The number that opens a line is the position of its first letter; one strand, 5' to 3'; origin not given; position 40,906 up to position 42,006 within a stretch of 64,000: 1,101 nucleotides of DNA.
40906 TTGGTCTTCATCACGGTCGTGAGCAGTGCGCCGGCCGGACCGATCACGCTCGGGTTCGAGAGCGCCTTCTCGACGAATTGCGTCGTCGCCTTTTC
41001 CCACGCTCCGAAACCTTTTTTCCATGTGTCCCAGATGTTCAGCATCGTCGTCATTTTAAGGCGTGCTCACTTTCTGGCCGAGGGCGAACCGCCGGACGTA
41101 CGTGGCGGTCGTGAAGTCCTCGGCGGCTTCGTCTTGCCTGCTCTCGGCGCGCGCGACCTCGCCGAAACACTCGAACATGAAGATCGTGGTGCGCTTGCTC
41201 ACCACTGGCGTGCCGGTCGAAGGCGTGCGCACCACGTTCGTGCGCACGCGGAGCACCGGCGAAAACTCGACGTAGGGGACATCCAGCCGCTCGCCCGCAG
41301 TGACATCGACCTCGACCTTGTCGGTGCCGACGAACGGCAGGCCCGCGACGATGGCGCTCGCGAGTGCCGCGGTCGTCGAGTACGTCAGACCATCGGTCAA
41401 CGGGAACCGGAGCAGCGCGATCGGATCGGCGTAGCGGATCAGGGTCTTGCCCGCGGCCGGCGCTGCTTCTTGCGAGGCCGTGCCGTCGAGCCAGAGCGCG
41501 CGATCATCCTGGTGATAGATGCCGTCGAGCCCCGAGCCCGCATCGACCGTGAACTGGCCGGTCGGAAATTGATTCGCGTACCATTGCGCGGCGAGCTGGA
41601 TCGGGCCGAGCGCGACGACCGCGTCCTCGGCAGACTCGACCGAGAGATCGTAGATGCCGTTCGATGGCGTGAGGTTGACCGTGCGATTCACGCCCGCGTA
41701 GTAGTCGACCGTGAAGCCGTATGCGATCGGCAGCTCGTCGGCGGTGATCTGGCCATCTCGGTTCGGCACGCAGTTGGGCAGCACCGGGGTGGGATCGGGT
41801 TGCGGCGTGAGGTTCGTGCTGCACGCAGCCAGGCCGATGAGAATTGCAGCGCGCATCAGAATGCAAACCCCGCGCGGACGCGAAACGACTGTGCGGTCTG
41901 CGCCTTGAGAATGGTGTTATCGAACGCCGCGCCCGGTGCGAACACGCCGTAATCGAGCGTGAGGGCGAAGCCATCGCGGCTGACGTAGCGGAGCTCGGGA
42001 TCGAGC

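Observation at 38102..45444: Six-gene, translationally coupled operon linking class III PHA synthase and an acyl-CoA synthetase to an outer-envelope module, divergent from phaR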

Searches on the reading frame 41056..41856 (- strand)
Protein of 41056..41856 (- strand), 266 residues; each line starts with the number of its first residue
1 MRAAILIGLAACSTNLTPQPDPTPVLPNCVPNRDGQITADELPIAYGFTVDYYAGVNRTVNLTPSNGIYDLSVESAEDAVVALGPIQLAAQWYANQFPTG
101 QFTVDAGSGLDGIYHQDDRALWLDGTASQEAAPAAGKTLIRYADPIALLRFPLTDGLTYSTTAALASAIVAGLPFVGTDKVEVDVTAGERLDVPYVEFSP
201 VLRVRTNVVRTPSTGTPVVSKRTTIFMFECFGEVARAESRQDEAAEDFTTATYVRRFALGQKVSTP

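Call 4: search_protein_families(library=pfam, proteins=[window:41056-41856:-], max_evalue=0.01)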
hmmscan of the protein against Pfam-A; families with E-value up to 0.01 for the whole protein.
window:41056-41856:- (266 aa): 0 families

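Call 5: search_protein_families(library=ncbifam, proteins=[window:41056-41856:-], max_evalue=0.01)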
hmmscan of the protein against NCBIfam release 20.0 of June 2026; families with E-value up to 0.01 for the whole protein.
window:41056-41856:- (266 aa): 0 families

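Call 24: find_homologous_proteins(query=window:41059-41856:-, max_evalue=0.001)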
Query window:41059-41856:- (266 aa): 455 proteins with E <= 0.001 among 5129 candidates; the best 120 are listed.
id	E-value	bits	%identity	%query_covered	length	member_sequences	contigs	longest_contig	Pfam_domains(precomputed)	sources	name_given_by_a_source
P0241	3.8e-160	549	93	100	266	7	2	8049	-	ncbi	-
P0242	3.4e-156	536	90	100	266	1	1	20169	-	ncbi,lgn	ncbi:hypothetical protein BH11MYX1_BH11MYX1_11410 [soil metagenome]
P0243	1.0e-148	512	86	100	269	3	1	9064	-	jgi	jgi:hypothetical protein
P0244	1.9e-148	511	87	99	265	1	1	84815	-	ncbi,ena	-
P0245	6.8e-145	499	83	100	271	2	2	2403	-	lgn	-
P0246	8.8e-139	479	82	98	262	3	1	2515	-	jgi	-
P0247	1.6e-137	475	80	98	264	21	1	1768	-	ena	-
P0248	2.8e-137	474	80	99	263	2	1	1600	-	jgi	jgi:hypothetical protein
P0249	2.1e-135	468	79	99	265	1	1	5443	-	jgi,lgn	jgi:hypothetical protein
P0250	3.9e-135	467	79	98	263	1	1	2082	-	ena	-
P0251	4.4e-134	464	78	99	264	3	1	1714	-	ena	-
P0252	1.5e-133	462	78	99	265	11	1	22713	-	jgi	jgi:hypothetical protein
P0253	1.1e-132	459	78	99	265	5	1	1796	-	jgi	-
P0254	2.1e-132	458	79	98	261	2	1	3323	-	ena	-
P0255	2.7e-132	458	77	98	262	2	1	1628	-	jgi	jgi:hypothetical protein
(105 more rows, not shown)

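Call 39: predict_structure(alignment_id=A3)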
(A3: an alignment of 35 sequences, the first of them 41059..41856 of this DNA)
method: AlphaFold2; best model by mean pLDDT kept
length: 266 residues; sequences in the alignment: 35
mean_pLDDT: 67.1   pTM: 0.67
mean pLDDT of the five models: 67.1, 66.0, 62.7, 50.6, 47.0
residues with pLDDT >= 90: 27; 70-90: 101; 50-70: 82; < 50: 56
segments of 3 or more residues with pLDDT < 50: 1-6, 8-27, 44-49, 85-101, 261-266
pLDDT, mean of each block of 10 residues (from residue 1): 42 37 46 68 49 87 90 85 48 35 53 65 67 59 69 76 69 60 85 85 84 66 81 83 91 82 37
secondary structure, 60 per line:
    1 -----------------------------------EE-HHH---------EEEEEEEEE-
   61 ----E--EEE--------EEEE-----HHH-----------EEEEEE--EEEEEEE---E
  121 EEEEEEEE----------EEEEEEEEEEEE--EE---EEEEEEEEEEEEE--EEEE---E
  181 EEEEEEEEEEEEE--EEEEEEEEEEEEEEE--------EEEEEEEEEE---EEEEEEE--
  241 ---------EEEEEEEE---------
elements in order: E51-59 E68-70 E79-82 E102-107 E110-116 E120-128 E139-150 E158-170 E173-176 E180-193 E196-210 E219-228 E232-238 E250-257

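Call 45: fold_search(model_id=the predicted structure, library=pdb)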
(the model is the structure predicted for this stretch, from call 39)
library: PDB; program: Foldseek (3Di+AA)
matches with E <= 10: 222; with E <= 0.001: 0
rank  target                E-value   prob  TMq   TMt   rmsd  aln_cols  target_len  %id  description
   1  3fzx                  8.1e-02  0.23  0.22  0.25  13.8       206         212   12  CRYSTAL STRUCTURE OF A PUTATIVE EXPORTED PROTEIN WITH YMCC-LIKE FOLD (BF2203) FROM BACTEROIDES FRAGILIS NCTC 9343 AT 2.2 (released 2009-02-03)
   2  4fvs_A                1.4e-01  0.30  0.24  0.28  12.8       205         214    6  Crystal structure of a putative lipoprotein (BDI_3050) from Parabacteroides distasonis ATCC 8503 at 2.70 A resolution (released 2012-07-25)
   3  8byt_A                1.4e-01  0.13  0.17  0.16  16.9       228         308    7  Outer membrane attachment porin OmpM1 from Veillonella parvula, C3 symmetry (released 2023-11-08)
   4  4fvs_E                2.3e-01  0.25  0.24  0.28  13.1       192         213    8  Crystal structure of a putative lipoprotein (BDI_3050) from Parabacteroides distasonis ATCC 8503 at 2.70 A resolution (released 2012-07-25)
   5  5idk_C                2.8e-01  0.08  0.16  0.19  16.1       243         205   10  Crystal structure of West Nile Virus NS2B-NS3 protease in complex with a capped dipeptide boronate inhibitor (released 2016-12-14)
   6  3mha_B                3.5e-01  0.08  0.15  0.19  15.2       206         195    7  Crystal structure of LprG from Mycobacterium tuberculosis bound to PIM (released 2010-09-01)
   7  8bys_A                4.1e-01  0.09  0.18  0.16  17.6       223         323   10  Outer membrane attachment porin OmpM1 from Veillonella parvula, native (released 2023-11-08)
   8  8bym_A                4.3e-01  0.08  0.18  0.17  17.9       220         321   10  Outer membrane attachment porin OmpM1 from Veillonella parvula (released 2023-11-08)
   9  6moq                  6.5e-01  0.10  0.17  0.27   9.9       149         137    7  Crystal Structure of the All-trans Retinal-Bound R111K:Y134F:T54V:R132Q:P39Y:R59Y:L121W Mutant of Human Cellular Retinoi (released 2019-01-09)
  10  6mox                  6.8e-01  0.07  0.14  0.21  10.2       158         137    8  Crystal Structure of the All-trans Retinal-Bound R111K:Y134F:T54V:R132Q:P39Q:R59Y:L121E Human Cellular Retinoic Acid Bin (released 2019-01-09)
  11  8bys_B                7.6e-01  0.07  0.18  0.17  17.6       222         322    9  Outer membrane attachment porin OmpM1 from Veillonella parvula, native (released 2023-11-08)
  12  6mpk                  8.0e-01  0.08  0.16  0.25   9.7       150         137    9  Crystal Structure of the 13-cis Retinal-Bound R111K:Y134F:T54V:R132Q:P39Y:R59Y:L121E:A32Y Mutant of Human Cellular Retin (released 2019-01-09)
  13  4ybp                  8.0e-01  0.08  0.15  0.24  10.4       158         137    9  Crystal structure of the R111K:Y134F:T54V:R132Q:P39Q:R59Y mutant of human cellular retinoic acid binding proteinii with  (released 2016-02-24)
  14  6mor                  8.9e-01  0.07  0.15  0.24  10.5       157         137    9  Crystal Structure of the All-Trans Retinal-Bound R111K:Y134F:T54V:R132Q:P39Y:R59Y:L121Y Mutant of Human Cellular Retinoi (released 2019-01-09)
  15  6nnx                  8.9e-01  0.07  0.15  0.23  10.5       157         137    9  Crystal Structure of the All-Trans Retinal-Bound R111K:Y134F:T54V:R132Q:P39Y:R59Y:L121M Mutant of Human Cellular Retinoi (released 2019-01-30)
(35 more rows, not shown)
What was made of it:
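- The g1/g3 fold is unknown (call 45).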

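Call 87: find_related_loci(query=A3, collection=metagenome_contigs, flank=10000)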
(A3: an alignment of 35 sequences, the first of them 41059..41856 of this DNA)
Query A3 (266 aa) in metagenome_contigs; peptide patterns used: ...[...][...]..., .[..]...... (x = any residue, [..] = any of these).
324 stretches matched a pattern; 154 encode a relative of the query (tblastn E <= 1e-3); the best 80 are kept; 80 distinct loci.
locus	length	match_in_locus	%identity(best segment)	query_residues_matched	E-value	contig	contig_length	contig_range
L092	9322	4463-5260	99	1-266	8e-177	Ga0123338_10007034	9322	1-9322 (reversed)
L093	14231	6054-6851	99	1-266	9e-177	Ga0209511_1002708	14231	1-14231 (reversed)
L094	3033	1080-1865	80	1-262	1e-150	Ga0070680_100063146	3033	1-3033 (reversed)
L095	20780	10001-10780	82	1-262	9e-144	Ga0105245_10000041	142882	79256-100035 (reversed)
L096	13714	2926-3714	80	1-264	6e-143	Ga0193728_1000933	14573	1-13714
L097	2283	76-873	74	1-266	2e-145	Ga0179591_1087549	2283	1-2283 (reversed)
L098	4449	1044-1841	76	1-266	3e-137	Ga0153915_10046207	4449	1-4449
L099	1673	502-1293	78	1-264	7e-145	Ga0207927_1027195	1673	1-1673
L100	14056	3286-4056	78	1-260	4e-134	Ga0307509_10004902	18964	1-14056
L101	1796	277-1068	78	1-264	6e-142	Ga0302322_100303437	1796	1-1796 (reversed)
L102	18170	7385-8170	68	1-262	3e-119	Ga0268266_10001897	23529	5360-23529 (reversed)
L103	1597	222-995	69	1-260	2e-127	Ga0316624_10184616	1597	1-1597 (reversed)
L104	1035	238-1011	69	5-261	3e-129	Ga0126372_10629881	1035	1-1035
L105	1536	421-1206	70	1-262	2e-126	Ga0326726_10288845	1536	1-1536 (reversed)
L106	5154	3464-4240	68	1-260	2e-117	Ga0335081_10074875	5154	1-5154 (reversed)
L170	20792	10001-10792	39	11-259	1e-52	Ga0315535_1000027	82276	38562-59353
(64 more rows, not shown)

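Call 90: search_protein_families(library=pfam, proteins=[L170:303-713:-, L170:756-1094:-, L170:1239-2837:+, L170:2600-4405:+, L170:4402-4917:-, L170:5400-6503:+, L170:6500-7489:+, L170:7396-8379:+, L170:8376-9944:+, L170:9941-10795:+], max_evalue=0.001)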
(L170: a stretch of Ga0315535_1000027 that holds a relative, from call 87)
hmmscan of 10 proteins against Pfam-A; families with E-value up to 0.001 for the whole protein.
L170:303-713:- (136 aa): 2 families
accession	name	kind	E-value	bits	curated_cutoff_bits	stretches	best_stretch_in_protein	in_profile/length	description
PF01575.25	MaoC_dehydratas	-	3.8e-20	72.2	27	1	9-106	8-104/123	MaoC like domain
PF13452.11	FAS1_DH_region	-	1.6e-08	35.2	22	1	15-122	10-120/132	FAS1-like, dehydratase domain region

L170:756-1094:- (112 aa): 0 families

L170:1239-2837:+ (532 aa): 2 families
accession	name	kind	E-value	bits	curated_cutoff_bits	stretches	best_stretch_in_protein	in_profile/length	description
PF00501.34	AMP-binding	-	2.8e-93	313.2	29.9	1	22-380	2-384/384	AMP-binding enzyme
PF13193.12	AMP-binding_C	-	7.5e-16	59.3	24.5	1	431-509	1-76/76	AMP-binding enzyme C-terminal domain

L170:2600-4405:+ (601 aa): 4 families
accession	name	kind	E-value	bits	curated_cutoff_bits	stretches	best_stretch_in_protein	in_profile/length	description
PF00561.26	Abhydrolase_1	-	1.1e-18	68.3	25.8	1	334-581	17-243/245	alpha/beta hydrolase fold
PF07167.19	PhaC_N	-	1e-08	35.5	23.7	1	282-339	117-172/173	Poly-beta-hydroxybutyrate polymerase (PhaC) N-terminus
PF12146.15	Hydrolase_4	-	1.4e-06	28.3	27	1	337-423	24-112/239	Serine aminopeptidase, S33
PF12697.13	Abhydrolase_6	-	1.8e-05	26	26.3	1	330-460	3-121/217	Alpha/beta hydrolase family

L170:4402-4917:- (171 aa): 1 family
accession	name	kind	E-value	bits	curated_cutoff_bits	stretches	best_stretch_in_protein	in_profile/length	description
PF07879.16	PHB_acc_N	-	2.3e-27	95.3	25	1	13-71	1-59/61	PHB/PHA accumulation regulator DNA-binding domain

L170:5400-6503:+ (367 aa): 5 families
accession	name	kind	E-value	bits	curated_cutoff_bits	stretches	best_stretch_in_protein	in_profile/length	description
PF11339.14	DUF3141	-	2.4e-15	56.6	29.7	1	131-304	141-317/582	Protein of unknown function (DUF3141)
PF06850.17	PHB_depo_C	-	3.1e-09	37.1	27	1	175-342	22-195/203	PHB de-polymerase C-terminus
PF12697.13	Abhydrolase_6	-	2.3e-07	32.1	26.3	1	89-330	19-208/217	Alpha/beta hydrolase family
PF00561.26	Abhydrolase_1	-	9.4e-07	29.2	25.8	1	111-310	51-224/245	alpha/beta hydrolase fold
PF07167.19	PhaC_N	-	6e-05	23.2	23.7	1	37-87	119-170/173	Poly-beta-hydroxybutyrate polymerase (PhaC) N-terminus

L170:6500-7489:+ (329 aa): 0 families

L170:7396-8379:+ (327 aa): 3 families
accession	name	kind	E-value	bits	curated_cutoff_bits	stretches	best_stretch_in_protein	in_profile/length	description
PF00561.26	Abhydrolase_1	-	1.3e-33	117.1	25.8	1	80-310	1-244/245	alpha/beta hydrolase fold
PF12697.13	Abhydrolase_6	-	9.7e-26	92.2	26.3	1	82-311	1-211/217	Alpha/beta hydrolase family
PF12146.15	Hydrolase_4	-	3.5e-15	56.4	27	1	81-309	6-237/239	Serine aminopeptidase, S33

L170:8376-9944:+ (522 aa): 0 families

L170:9941-10795:+ (284 aa): 0 families
